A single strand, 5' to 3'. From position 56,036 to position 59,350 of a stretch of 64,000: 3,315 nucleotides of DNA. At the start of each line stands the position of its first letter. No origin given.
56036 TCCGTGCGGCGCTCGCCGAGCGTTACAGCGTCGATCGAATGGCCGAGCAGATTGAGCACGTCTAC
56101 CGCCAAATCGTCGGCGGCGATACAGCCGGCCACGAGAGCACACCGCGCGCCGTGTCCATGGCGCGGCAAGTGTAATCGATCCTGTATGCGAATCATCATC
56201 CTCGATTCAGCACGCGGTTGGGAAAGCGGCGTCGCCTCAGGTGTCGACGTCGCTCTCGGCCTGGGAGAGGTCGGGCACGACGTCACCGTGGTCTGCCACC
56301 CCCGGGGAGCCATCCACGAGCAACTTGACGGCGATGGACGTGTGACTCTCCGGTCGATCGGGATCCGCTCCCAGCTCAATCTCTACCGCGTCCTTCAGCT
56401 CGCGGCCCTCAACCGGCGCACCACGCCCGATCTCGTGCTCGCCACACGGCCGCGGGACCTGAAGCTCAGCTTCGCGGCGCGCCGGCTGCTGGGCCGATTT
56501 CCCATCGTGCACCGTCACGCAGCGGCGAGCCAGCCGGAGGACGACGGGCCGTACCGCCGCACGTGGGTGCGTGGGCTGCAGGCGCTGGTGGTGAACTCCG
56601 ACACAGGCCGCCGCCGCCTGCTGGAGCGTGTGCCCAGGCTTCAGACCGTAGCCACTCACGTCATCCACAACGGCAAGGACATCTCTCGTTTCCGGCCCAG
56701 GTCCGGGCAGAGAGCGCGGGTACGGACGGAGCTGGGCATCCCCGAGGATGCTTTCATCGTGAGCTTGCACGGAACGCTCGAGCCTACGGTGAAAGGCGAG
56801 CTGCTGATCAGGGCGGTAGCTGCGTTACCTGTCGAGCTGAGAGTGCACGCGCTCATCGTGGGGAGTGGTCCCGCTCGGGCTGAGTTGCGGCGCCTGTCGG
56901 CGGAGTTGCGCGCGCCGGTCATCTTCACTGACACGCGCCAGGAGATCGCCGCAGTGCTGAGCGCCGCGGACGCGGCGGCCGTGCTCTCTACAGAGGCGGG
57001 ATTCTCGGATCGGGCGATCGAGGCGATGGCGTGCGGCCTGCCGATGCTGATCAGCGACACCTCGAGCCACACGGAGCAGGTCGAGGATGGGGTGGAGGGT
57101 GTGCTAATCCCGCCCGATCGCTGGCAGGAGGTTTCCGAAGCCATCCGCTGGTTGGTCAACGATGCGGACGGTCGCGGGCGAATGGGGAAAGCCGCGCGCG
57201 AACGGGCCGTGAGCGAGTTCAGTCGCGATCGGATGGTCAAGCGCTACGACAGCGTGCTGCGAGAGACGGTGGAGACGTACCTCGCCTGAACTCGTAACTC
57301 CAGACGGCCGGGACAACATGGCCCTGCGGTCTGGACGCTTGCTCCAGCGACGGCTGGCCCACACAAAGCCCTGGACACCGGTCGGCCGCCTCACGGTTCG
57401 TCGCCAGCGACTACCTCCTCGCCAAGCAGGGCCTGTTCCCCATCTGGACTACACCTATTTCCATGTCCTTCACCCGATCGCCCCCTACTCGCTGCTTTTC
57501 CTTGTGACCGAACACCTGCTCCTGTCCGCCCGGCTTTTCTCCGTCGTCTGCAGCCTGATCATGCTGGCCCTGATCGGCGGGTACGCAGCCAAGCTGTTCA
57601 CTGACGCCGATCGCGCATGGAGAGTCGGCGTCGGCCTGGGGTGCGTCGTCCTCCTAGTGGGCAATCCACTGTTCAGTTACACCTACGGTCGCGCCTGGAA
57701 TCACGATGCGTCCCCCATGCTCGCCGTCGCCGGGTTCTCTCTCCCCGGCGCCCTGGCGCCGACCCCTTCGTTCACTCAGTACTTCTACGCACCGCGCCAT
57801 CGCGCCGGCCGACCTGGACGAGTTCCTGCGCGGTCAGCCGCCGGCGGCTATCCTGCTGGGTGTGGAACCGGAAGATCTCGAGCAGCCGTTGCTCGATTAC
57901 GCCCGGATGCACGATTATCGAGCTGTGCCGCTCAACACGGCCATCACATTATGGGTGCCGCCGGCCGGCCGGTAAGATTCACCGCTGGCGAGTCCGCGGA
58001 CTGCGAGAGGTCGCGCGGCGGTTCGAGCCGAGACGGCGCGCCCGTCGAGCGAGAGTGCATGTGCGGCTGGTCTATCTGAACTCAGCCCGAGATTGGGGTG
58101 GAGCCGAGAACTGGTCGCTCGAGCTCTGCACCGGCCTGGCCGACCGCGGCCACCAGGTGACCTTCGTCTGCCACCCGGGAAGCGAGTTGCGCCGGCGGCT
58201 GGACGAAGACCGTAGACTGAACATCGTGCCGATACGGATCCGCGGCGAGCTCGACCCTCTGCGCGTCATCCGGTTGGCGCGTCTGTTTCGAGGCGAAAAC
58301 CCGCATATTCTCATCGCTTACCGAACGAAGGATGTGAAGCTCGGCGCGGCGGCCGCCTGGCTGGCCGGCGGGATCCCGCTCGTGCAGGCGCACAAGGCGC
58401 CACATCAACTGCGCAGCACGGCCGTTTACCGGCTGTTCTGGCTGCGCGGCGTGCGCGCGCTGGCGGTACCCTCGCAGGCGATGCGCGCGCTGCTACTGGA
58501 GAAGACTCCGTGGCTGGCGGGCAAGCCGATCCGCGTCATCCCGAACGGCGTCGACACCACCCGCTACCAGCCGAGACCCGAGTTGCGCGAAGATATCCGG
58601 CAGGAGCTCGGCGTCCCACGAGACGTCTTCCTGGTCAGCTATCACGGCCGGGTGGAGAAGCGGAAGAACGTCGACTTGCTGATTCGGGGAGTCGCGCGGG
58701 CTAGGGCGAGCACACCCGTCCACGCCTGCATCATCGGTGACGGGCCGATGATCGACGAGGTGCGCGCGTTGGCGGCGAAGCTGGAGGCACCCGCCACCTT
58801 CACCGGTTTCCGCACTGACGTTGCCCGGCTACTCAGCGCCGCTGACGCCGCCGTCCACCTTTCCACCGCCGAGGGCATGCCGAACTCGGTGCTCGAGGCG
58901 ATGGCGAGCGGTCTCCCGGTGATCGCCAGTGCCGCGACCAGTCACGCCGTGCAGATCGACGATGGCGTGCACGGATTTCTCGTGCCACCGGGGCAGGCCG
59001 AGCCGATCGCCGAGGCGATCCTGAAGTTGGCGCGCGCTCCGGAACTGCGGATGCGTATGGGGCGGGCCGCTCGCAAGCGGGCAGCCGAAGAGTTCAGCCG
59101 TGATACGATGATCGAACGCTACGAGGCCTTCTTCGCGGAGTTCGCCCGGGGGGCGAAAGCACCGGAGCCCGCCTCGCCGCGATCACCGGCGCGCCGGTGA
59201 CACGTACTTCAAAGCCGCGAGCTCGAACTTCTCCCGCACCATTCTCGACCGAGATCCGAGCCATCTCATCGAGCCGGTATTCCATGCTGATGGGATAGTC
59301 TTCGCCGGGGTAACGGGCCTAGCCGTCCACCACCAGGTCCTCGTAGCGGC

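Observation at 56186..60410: GT4 paralog duplication leaving a start-less copy abutting a duplicated GT9 3' fragment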

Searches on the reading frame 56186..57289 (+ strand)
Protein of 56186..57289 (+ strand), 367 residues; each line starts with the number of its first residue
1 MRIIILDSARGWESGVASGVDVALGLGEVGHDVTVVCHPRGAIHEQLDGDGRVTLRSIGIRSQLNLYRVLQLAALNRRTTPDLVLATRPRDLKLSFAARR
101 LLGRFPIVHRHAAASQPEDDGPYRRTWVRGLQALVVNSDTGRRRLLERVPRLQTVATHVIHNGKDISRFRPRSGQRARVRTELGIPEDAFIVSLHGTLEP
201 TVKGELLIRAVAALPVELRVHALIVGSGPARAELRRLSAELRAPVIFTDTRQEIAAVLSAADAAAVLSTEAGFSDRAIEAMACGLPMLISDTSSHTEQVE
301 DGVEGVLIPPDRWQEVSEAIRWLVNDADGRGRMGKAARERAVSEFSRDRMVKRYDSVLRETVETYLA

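Call 9: search_protein_families(library=pfam, proteins=[window:56186-57289:+], max_evalue=0.01)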
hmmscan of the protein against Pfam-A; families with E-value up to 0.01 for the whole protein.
window:56186-57289:+ (367 aa): 7 families
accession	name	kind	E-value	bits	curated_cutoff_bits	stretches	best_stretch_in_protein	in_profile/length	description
PF00534.26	Glycos_transf_1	-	3.8e-27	95.4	26.4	1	178-340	4-172/172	Glycosyl transferases group 1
PF13692.12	Glyco_trans_1_4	-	5.2e-23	82.3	27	1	194-326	6-142/142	Glycosyl transferases group 1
PF13524.12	Glyco_trans_1_2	-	9.9e-10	39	25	1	251-351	37-139/144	Glycosyl transferase-like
PF13439.12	Glyco_transf_4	-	2.5e-08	34.5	28.5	1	21-168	10-170/170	Glycosyltransferase Family 4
PF20706.3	GT4-conflict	-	3.8e-06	26.6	26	1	186-306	194-327/385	Family 4 Glycosyltransferase in conflict systems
PF13477.12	Glyco_trans_4_2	-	0.00018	22.1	23.4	1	24-108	18-103/139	Glycosyl transferase 4-like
PF16708.10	LppA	-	0.0082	16.6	26.4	0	231-325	10-104/153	Lipoprotein confined to pathogenic Mycobacterium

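Call 32: find_encoding_contigs(protein=window:56186-57289:+, flank=10000, max_places=6)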
Protein window:56186-57289:+ (367 aa): 4 contigs read that carry it; 4 places shown.
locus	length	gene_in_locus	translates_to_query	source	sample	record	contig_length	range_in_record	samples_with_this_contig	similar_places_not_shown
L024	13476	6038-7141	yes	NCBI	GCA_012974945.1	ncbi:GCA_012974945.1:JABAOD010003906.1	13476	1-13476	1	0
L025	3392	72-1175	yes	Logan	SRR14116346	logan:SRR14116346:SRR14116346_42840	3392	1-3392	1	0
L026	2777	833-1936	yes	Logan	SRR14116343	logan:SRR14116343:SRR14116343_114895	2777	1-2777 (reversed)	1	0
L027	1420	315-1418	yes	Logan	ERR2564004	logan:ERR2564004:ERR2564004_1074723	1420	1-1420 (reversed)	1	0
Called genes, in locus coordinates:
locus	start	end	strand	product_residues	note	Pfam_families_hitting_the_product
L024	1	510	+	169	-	?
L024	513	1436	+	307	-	PF00528:BPD_transp_1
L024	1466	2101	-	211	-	-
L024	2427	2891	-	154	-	-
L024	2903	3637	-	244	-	PF13489:Methyltransf_23, PF13847:Methyltransf_31 (weak), PF08241:Methyltransf_11, PF08242:Methyltransf_12, PF13649:Methyltransf_25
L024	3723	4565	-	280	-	PF00535:Glycos_transf_2, PF10111:Glyco_tranf_2_2 (weak), PF13641:Glyco_tranf_2_3 (weak)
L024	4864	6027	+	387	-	PF13439:Glyco_transf_4, PF13579:Glyco_trans_4_4, PF20706:GT4-conflict (weak), PF00534:Glycos_transf_1, PF13692:Glyco_trans_1_4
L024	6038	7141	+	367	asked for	PF13439:Glyco_transf_4, PF20706:GT4-conflict (weak), PF00534:Glycos_transf_1, PF13692:Glyco_trans_1_4, PF13524:Glyco_trans_1_2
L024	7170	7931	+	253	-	-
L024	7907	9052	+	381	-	PF13477:Glyco_trans_4_2 (weak), PF13439:Glyco_transf_4, PF13579:Glyco_trans_4_4, PF20706:GT4-conflict, PF00534:Glycos_transf_1, PF13692:Glyco_trans_1_4, PF13524:Glyco_trans_1_2 (weak)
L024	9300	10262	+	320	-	PF13439:Glyco_transf_4 (weak), PF00534:Glycos_transf_1, PF13692:Glyco_trans_1_4, PF13524:Glyco_trans_1_2 (weak)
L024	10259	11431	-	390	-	PF08323:Glyco_transf_5 (weak), PF13439:Glyco_transf_4, PF13579:Glyco_trans_4_4, PF20706:GT4-conflict (weak), PF00534:Glycos_transf_1, PF13692:Glyco_trans_1_4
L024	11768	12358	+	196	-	PF13649:Methyltransf_25 (faint), PF13489:Methyltransf_23 (weak), PF08242:Methyltransf_12, PF08241:Methyltransf_11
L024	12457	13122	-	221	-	PF13578:Methyltransf_24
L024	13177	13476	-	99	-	?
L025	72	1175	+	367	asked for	PF13439:Glyco_transf_4, PF20706:GT4-conflict (weak), PF00534:Glycos_transf_1, PF13692:Glyco_trans_1_4, PF13524:Glyco_trans_1_2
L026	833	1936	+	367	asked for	PF13439:Glyco_transf_4, PF20706:GT4-conflict (weak), PF00534:Glycos_transf_1, PF13692:Glyco_trans_1_4, PF13524:Glyco_trans_1_2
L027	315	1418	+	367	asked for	PF13439:Glyco_transf_4, PF20706:GT4-conflict (weak), PF00534:Glycos_transf_1, PF13692:Glyco_trans_1_4, PF13524:Glyco_trans_1_2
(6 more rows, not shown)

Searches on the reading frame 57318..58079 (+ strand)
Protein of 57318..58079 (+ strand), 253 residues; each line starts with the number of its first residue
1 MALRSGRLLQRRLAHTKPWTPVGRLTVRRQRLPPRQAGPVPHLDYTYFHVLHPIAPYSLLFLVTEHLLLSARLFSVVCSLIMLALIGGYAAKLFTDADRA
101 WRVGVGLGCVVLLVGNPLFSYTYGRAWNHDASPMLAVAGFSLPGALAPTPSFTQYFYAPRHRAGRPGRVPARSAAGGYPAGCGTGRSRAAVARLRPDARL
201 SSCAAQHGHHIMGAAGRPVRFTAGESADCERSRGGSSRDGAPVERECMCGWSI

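Call 9: search_protein_families(library=pfam, proteins=[window:57318-58079:+], max_evalue=0.01)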
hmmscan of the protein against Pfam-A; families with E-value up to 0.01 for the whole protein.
window:57318-58079:+ (253 aa): 0 families
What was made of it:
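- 57423..57960 (+): Remnant of a PMT_2-like membrane glycosyltransferase gene. N-terminal part (aa ~56-158) and C-terminal part (aa ~417-514) lie in different frames, and about 260 codons are deleted in between. No Pfam hit for the 253-aa ORF (call 9).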

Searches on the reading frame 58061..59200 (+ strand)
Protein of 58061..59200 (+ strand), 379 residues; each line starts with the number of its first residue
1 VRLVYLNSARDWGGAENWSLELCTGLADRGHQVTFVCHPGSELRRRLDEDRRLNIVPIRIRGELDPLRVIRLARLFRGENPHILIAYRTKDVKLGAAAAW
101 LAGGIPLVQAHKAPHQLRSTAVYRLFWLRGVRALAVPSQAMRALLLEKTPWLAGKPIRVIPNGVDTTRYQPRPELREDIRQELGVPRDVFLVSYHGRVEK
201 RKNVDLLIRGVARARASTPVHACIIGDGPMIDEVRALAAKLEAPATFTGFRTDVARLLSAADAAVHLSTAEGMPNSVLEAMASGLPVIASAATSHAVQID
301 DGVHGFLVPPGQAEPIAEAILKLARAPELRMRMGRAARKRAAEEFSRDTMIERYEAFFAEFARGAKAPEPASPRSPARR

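Call 9: search_protein_families(library=pfam, proteins=[window:58061-59200:+], max_evalue=0.01)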
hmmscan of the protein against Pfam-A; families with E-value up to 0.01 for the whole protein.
window:58061-59200:+ (379 aa): 7 families
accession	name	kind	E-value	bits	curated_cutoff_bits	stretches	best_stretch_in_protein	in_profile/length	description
PF00534.26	Glycos_transf_1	-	1.4e-35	122.8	26.4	1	176-340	2-172/172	Glycosyl transferases group 1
PF13692.12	Glyco_trans_1_4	-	1.8e-32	113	27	1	192-324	4-140/142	Glycosyl transferases group 1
PF13439.12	Glyco_transf_4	-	1.3e-20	74.6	28.5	1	12-168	1-170/170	Glycosyltransferase Family 4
PF13579.12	Glyco_trans_4_4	-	2.9e-13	50.9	29.7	1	13-163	1-158/158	Glycosyl transferase 4-like domain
PF20706.3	GT4-conflict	-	2e-09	37.4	26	1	167-302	175-323/385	Family 4 Glycosyltransferase in conflict systems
PF13477.12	Glyco_trans_4_2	-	2.5e-07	31.4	23.4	1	19-110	13-105/139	Glycosyl transferase 4-like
PF13524.12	Glyco_trans_1_2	-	1.8e-06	28.4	25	1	252-353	38-141/144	Glycosyl transferase-like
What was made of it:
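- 58055..59200 (+): B: intact GT4 (379-381 aa). Its stop TGA at 59198-59200 lies inside the palindrome shared with the GT9 remnant. Pfam (call 9).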

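Call 27: find_homologous_proteins(query=window:58061-59197:+, max_evalue=1e-60)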
Query window:58061-59197:+ (379 aa): 24 proteins with E <= 1e-60 among 8000 candidates.
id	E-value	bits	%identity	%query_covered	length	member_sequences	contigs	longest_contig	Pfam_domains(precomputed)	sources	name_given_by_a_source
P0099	3.8e-246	834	100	100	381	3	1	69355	PF00534.27,PF13477.13,PF13579.13,PF13524.13,PF13439.13,PF20706.4,PF13692.13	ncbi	-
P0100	5.9e-205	698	85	100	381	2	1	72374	PF00534.27,PF13477.13,PF13579.13,PF13524.13,PF13439.13,PF20706.4,PF13692.13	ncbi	-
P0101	2.0e-195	667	80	100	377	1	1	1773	PF00534.27,PF13477.13,PF13579.13,PF13524.13,PF13439.13,PF20706.4,PF13692.13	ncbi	-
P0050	8.1e-171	586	74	96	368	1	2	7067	PF00534.27,PF13477.13,PF13579.13,PF13524.13,PF13439.13,PF20706.4,PF13692.13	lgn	-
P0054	2.4e-166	571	72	96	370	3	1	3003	PF00534.27,PF13579.13,PF13524.13,PF13439.13,PF20706.4,PF13692.13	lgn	-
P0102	1.2e-159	549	68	96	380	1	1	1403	PF00534.27,PF13579.13,PF13524.13,PF13439.13,PF20706.4,PF13692.13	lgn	-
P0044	3.4e-159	548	68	96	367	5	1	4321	PF00534.27,PF13579.13,PF13524.13,PF13439.13,PF20706.4,PF13692.13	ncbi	-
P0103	7.1e-153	527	67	96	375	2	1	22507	PF00534.27,PF13477.13,PF13579.13,PF13524.13,PF13439.13,PF13692.13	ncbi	-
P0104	3.5e-152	525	65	98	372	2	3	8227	PF00534.27,PF13579.13,PF13524.13,PF13439.13,PF20706.4,PF13692.13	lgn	-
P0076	2.3e-145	502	62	97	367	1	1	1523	PF00534.27,PF13579.13,PF13524.13,PF13439.13,PF20706.4,PF13692.13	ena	-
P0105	8.6e-144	497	63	95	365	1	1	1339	PF00534.27,PF13579.13,PF13524.13,PF13439.13,PF20706.4,PF13692.13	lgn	-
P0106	1.9e-133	463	58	96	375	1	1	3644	PF00534.27,PF13579.13,PF13524.13,PF13439.13,PF13692.13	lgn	-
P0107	2.8e-127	443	55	95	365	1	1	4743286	PF00534.27,PF13524.13,PF13439.13,PF20706.4,PF13692.13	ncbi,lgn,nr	ncbi:MAG: glycosyltransferase family 4 protein [Gemmatimonadota bacterium]|nr:MAG: glycosyltransfera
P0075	1.8e-121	424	52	99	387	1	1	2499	PF00534.27,PF13524.13,PF13439.13,PF20706.4,PF13692.13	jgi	jgi:glycosyltransferase involved in cell wall biosynthesis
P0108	2.5e-114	400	77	65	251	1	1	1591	PF00534.27,PF13524.13,PF13439.13,PF20706.4,PF13692.13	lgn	-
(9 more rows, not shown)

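Call 28: find_encoding_contigs(protein=P0100, flank=10000, max_places=4)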
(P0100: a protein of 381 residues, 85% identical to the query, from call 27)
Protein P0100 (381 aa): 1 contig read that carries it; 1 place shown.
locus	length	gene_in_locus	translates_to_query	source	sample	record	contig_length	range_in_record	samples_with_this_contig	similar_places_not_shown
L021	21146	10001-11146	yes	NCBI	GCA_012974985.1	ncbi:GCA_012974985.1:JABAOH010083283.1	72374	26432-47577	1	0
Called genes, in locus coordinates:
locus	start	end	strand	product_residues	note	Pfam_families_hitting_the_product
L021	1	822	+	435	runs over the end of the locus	PF01547:SBP_bac_1, PF13416:SBP_bac_8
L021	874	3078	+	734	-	PF00528:BPD_transp_1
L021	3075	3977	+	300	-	PF00528:BPD_transp_1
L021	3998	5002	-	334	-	-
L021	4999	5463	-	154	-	-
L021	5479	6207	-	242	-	PF13489:Methyltransf_23, PF08241:Methyltransf_11, PF08242:Methyltransf_12, PF13649:Methyltransf_25, PF13847:Methyltransf_31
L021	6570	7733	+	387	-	PF13439:Glyco_transf_4, PF13579:Glyco_trans_4_4, PF20706:GT4-conflict (weak), PF00534:Glycos_transf_1, PF13692:Glyco_trans_1_4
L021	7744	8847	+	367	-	PF13439:Glyco_transf_4 (weak), PF00534:Glycos_transf_1, PF13692:Glyco_trans_1_4, PF13524:Glyco_trans_1_2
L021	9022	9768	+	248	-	PF13489:Methyltransf_23, PF05401:NodS (weak), PF07021:MetW (weak), PF08003:Methyltransf_9, PF13847:Methyltransf_31, PF08241:Methyltransf_11, PF08242:Methyltransf_12, PF13649:Methyltransf_25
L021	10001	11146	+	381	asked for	PF13477:Glyco_trans_4_2 (weak), PF13439:Glyco_transf_4, PF13579:Glyco_trans_4_4, PF20706:GT4-conflict, PF00534:Glycos_transf_1, PF13692:Glyco_trans_1_4, PF13524:Glyco_trans_1_2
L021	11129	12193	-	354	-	PF01075:Glyco_transf_9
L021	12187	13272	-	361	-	PF01075:Glyco_transf_9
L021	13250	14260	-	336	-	PF01370:Epimerase, PF02719:Polysacc_synt_2, PF04321:RmlD_sub_bind, PF01073:3Beta_HSD, PF13460:NAD_binding_10 (weak), PF16363:GDP_Man_Dehyd, PF07993:NAD_binding_4 (weak)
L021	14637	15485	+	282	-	PF13292:DXP_synthase_N, PF00456:Transketolase_N, PF00676:E1_dh (weak)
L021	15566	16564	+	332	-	PF02779:Transket_pyr, PF22613:Transketolase_C_1 (faint), PF02780:Transketolase_C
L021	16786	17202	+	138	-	PF25056:DUF7793 (weak)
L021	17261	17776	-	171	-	-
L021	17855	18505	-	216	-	PF00891:Methyltransf_2 (weak), PF08242:Methyltransf_12 (faint), PF05175:MTS (weak), PF13489:Methyltransf_23 (weak), PF13649:Methyltransf_25 (weak)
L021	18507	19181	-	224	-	PF13489:Methyltransf_23, PF03848:TehB (weak), PF13847:Methyltransf_31, PF08241:Methyltransf_11, PF08242:Methyltransf_12, PF13649:Methyltransf_25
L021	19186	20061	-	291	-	-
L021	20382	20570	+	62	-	-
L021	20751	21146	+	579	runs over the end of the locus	PF00144:Beta-lactamase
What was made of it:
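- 59183..59200 (.): Perfect 18-nt palindrome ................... It holds the stop codon of B (+) and the stop codon of the GT9 remnant (-), so the two overlap tail-to-tail. The same 18-nt B/GT9a overlap is called in L021 (B ends 11146, GT9a starts 11129; call 28).
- L021 gene order is Z, A, MT, B, GT9a (18-nt overlap with B), GT9b, epimerase (call 28).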

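Call 29: find_encoding_contigs(protein=P0103, flank=10000, max_places=4)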
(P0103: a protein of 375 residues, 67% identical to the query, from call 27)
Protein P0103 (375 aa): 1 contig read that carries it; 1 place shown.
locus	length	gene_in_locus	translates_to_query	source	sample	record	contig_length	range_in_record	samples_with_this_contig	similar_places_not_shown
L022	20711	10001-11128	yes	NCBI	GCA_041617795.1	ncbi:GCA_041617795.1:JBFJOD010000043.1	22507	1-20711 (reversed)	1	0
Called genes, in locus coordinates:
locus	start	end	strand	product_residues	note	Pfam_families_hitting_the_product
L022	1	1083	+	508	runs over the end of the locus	PF03553:Na_H_antiporter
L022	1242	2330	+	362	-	PF24709:DUF7670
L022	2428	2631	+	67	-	PF07311:Dodecin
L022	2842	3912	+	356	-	PF00005:ABC_tran, PF13304:AAA_21 (faint), PF17912:OB_MalK (faint), PF08402:TOBE_2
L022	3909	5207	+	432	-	PF01547:SBP_bac_1, PF13416:SBP_bac_8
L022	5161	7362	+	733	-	PF00528:BPD_transp_1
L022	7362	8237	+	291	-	PF00528:BPD_transp_1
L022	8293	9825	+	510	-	-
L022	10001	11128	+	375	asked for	PF13439:Glyco_transf_4, PF13477:Glyco_trans_4_2 (faint), PF13579:Glyco_trans_4_4, PF00534:Glycos_transf_1, PF13692:Glyco_trans_1_4, PF13524:Glyco_trans_1_2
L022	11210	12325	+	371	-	PF13439:Glyco_transf_4, PF20706:GT4-conflict (weak), PF00534:Glycos_transf_1, PF13692:Glyco_trans_1_4, PF13524:Glyco_trans_1_2 (weak)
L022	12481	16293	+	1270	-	PF07494:Reg_prop (faint), PF24684:Vgb_lyase (faint), PF08448:PAS_4, PF00512:HisKA (weak), PF02518:HATPase_c, PF00072:Response_reg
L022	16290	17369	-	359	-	PF01075:Glyco_transf_9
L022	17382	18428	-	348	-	PF01075:Glyco_transf_9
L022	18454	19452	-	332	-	PF00106:adh_short (weak), PF01073:3Beta_HSD, PF01370:Epimerase, PF02719:Polysacc_synt_2, PF04321:RmlD_sub_bind, PF16363:GDP_Man_Dehyd, PF07993:NAD_binding_4 (faint), PF13460:NAD_binding_10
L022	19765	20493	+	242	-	PF00456:Transketolase_N, PF13292:DXP_synthase_N (faint)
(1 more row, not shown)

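Call 31: find_encoding_contigs(protein=P0099, flank=10000, max_places=4)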
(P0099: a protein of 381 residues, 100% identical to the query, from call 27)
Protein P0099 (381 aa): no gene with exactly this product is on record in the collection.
